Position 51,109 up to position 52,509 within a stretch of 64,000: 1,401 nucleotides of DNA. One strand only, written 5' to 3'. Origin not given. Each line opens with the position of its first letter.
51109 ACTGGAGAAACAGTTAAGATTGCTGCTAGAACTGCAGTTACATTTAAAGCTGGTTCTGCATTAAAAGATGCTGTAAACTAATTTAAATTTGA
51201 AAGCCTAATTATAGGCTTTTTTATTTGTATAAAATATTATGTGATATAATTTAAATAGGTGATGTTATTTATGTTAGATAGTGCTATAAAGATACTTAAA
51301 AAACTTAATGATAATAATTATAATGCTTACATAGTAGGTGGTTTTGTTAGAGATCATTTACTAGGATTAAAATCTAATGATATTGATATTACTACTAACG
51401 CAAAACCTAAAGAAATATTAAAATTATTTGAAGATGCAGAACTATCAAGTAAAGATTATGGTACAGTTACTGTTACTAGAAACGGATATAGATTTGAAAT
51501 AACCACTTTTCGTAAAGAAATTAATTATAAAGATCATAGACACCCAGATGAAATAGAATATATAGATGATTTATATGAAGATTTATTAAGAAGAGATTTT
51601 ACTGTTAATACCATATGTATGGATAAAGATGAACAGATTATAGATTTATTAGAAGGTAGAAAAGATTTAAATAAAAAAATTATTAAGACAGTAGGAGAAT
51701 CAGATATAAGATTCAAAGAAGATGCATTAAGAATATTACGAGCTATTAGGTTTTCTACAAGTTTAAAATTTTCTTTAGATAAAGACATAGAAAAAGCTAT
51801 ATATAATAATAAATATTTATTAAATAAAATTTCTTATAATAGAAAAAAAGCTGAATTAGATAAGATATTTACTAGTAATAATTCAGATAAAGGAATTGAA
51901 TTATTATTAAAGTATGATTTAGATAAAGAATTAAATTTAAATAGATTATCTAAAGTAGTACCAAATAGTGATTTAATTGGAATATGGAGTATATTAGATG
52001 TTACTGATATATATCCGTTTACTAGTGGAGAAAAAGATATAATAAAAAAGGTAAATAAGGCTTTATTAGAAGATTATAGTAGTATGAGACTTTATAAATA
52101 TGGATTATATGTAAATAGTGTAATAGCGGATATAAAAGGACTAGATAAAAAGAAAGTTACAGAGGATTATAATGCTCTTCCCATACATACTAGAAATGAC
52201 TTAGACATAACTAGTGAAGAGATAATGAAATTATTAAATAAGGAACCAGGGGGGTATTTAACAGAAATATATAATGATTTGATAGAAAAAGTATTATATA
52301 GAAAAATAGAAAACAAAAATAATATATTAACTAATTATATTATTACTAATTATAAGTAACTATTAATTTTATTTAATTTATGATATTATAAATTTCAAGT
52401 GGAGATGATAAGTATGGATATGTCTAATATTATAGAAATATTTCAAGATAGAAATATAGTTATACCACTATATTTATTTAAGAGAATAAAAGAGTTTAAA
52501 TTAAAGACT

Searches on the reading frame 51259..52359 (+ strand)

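Call 93: search_protein_families(library=pfam, proteins=[window:51259-52359:+], max_evalue=0.0001)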
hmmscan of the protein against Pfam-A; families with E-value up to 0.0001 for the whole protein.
window:51259-52359:+ (366 aa): 3 families
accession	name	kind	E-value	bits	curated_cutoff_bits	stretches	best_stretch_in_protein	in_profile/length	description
PF01743.26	PolyA_pol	-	1.1e-34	120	23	1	23-142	1-125/126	Poly A polymerase head domain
PF13735.12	tRNA_NucTran2_2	-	4.9e-11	43.3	27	1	275-359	58-147/149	tRNA nucleotidyltransferase domain 2 putative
PF12627.12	PolyA_pol_RNAbd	-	8.4e-10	38.7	22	1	171-221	2-52/64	Probable RNA and SrmB- binding site of polymerase A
